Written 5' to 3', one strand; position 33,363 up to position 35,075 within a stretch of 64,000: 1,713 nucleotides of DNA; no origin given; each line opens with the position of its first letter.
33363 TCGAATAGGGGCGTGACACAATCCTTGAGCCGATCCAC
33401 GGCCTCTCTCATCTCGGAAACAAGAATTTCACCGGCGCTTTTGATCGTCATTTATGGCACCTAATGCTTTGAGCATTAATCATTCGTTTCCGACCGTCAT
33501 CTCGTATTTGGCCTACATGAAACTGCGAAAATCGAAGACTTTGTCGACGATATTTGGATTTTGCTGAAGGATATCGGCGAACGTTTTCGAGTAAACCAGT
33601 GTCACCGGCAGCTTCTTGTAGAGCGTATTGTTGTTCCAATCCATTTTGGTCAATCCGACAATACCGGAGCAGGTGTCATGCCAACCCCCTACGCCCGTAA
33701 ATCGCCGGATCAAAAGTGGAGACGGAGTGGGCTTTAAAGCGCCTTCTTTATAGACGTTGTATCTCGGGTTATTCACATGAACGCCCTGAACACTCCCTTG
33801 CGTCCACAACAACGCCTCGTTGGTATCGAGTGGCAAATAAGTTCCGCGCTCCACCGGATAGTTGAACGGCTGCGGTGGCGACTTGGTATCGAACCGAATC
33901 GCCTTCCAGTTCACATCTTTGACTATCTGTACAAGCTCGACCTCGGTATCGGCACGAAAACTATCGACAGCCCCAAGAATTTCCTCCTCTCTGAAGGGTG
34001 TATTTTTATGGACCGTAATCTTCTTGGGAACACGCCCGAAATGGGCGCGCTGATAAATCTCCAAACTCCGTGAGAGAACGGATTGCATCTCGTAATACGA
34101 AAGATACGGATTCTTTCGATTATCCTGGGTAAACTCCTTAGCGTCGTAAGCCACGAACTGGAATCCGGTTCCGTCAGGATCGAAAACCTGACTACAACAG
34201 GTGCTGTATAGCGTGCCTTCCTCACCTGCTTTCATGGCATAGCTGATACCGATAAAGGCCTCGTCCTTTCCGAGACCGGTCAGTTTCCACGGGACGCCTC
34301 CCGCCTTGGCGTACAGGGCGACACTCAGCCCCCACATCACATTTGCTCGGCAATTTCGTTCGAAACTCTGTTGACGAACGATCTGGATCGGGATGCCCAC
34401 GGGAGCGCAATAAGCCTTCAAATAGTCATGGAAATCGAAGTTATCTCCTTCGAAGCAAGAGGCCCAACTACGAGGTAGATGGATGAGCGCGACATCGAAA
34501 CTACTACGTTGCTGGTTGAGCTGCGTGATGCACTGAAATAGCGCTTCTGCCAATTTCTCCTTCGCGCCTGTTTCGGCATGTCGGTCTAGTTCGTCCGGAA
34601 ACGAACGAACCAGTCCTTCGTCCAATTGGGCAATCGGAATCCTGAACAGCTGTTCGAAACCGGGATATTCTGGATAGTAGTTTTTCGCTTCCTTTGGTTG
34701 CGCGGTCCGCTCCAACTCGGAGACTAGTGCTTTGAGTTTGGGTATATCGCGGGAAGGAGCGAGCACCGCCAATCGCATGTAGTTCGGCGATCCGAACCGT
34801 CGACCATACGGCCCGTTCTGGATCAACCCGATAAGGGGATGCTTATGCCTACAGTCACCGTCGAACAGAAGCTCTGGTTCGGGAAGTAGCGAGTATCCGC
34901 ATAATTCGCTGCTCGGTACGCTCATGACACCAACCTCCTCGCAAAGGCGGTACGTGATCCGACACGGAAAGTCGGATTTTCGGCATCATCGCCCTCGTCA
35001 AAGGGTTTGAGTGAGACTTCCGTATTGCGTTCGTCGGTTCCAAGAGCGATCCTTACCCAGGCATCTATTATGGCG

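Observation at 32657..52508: A ~19.9-kb gene string fuses DISARM, Vsr, SPARSA and a protease, mostly through overlapping or abutting start/stop codons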

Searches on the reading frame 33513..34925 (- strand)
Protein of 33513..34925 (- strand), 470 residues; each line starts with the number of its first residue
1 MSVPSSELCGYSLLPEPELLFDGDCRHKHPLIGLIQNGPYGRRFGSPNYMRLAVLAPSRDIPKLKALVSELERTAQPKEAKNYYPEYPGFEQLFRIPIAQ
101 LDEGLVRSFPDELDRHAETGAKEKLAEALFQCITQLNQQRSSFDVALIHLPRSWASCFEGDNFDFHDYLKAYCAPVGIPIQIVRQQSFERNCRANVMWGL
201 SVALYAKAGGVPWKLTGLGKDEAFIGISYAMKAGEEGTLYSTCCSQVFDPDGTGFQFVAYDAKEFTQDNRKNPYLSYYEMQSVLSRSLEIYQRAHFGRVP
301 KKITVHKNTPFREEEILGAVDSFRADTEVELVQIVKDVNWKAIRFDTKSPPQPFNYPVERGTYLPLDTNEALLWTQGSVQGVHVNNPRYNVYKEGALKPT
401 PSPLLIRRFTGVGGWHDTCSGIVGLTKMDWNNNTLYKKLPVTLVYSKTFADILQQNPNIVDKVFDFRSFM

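Call 3: search_protein_families(library=pfam, proteins=[window:33513-34925:-])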
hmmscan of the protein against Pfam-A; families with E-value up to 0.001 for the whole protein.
window:33513-34925:- (470 aa): 0 families

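Call 4: search_protein_families(library=padloc, proteins=[window:33513-34925:-])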
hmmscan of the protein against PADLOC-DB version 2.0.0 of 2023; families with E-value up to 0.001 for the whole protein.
window:33513-34925:- (470 aa): 17 families
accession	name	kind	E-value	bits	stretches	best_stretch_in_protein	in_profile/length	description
PDLC02377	pAgo_I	-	1.4e-194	645.1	1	6-470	3-457/457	Class I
PDLC02436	pAgo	-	1e-121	405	1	14-469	10-459/460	-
PDLC02420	Aga_SIR2-PNTD1-PNTD2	-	6.5e-99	330.5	1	14-470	551-1010/1010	Class I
PDLC02384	pAgo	-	7.6e-89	297.2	1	16-470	573-1030/1030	-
PDLC02376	pAgo_I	-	1.5e-66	223.5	1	12-470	4-455/455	Class I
PDLC02378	pAgo_I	-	1.7e-48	163.6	2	158-469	192-492/493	Class I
PDLC02392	pAgo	-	5.9e-25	85.9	1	164-455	53-330/346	-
PDLC02428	PprPIWI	-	5.9e-20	69.6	1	13-458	297-653/666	-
PDLC02379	pAgo_II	-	8.7e-18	62.1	1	14-455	290-701/724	Class II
PDLC02397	pAgo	-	7.9e-17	59.3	1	127-454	283-564/578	-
PDLC02381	pAgo_II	-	2e-12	44.4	1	82-455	268-597/617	Class II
PDLC02388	pAgo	-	4.3e-12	43.1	1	134-347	415-612/716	-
PDLC02385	pAgo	-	2.6e-08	31.1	1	170-406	394-602/674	-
PDLC02389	pAgo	-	2.7e-07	27.4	1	170-349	464-640/733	-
PDLC02394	pAgo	-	5.9e-07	25.6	1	169-450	835-1095/1121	-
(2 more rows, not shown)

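Call 44: search_solved_structures(query=window:33513-34925:-, show_alignments=1)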
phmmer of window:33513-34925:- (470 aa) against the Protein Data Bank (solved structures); distinct sequences matched with E-value up to 0.001: 12.
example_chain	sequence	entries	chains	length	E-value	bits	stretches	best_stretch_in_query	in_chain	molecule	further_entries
8in8_C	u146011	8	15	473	9.1e-178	595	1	6-470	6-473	Piwi domain protein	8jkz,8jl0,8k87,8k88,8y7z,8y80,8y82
9jsb_A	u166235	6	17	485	4e-24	88.3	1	176-454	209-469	Ago | pAgo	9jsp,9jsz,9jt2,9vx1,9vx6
9qbl_B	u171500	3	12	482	1.8e-23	86.2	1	177-454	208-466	Protein argonaute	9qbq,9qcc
9qbp_B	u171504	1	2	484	9.1e-23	83.8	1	177-456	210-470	Protein argonaute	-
9om4_B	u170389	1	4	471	2.8e-22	82.2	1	164-470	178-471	Prokaryotic argonaute MID-PIWI family protein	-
8qlo_B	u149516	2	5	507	1.6e-18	69.8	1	164-458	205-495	Short prokaryotic Argonaute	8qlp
8ifk_B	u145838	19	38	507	5.4e-18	68.1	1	164-462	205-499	Piwi domain-containing protein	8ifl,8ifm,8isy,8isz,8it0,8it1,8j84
8j8h_A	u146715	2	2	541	6.4e-18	67.8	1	164-462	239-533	Piwi domain-containing protein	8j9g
8fex_B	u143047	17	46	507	4e-17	65.2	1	192-463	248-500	short pAgo | Piwi domain-containing protein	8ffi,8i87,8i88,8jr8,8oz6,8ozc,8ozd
8j7s_A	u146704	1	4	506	4.7e-17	65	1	192-461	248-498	Piwi domain-containing protein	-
23wq_f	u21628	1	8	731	1.5e-05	27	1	16-378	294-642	EcAgo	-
1yvu_A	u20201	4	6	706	3.9e-05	25.7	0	144-257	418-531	hypothetical protein aq_1447 | Argonaute protein | Argonaute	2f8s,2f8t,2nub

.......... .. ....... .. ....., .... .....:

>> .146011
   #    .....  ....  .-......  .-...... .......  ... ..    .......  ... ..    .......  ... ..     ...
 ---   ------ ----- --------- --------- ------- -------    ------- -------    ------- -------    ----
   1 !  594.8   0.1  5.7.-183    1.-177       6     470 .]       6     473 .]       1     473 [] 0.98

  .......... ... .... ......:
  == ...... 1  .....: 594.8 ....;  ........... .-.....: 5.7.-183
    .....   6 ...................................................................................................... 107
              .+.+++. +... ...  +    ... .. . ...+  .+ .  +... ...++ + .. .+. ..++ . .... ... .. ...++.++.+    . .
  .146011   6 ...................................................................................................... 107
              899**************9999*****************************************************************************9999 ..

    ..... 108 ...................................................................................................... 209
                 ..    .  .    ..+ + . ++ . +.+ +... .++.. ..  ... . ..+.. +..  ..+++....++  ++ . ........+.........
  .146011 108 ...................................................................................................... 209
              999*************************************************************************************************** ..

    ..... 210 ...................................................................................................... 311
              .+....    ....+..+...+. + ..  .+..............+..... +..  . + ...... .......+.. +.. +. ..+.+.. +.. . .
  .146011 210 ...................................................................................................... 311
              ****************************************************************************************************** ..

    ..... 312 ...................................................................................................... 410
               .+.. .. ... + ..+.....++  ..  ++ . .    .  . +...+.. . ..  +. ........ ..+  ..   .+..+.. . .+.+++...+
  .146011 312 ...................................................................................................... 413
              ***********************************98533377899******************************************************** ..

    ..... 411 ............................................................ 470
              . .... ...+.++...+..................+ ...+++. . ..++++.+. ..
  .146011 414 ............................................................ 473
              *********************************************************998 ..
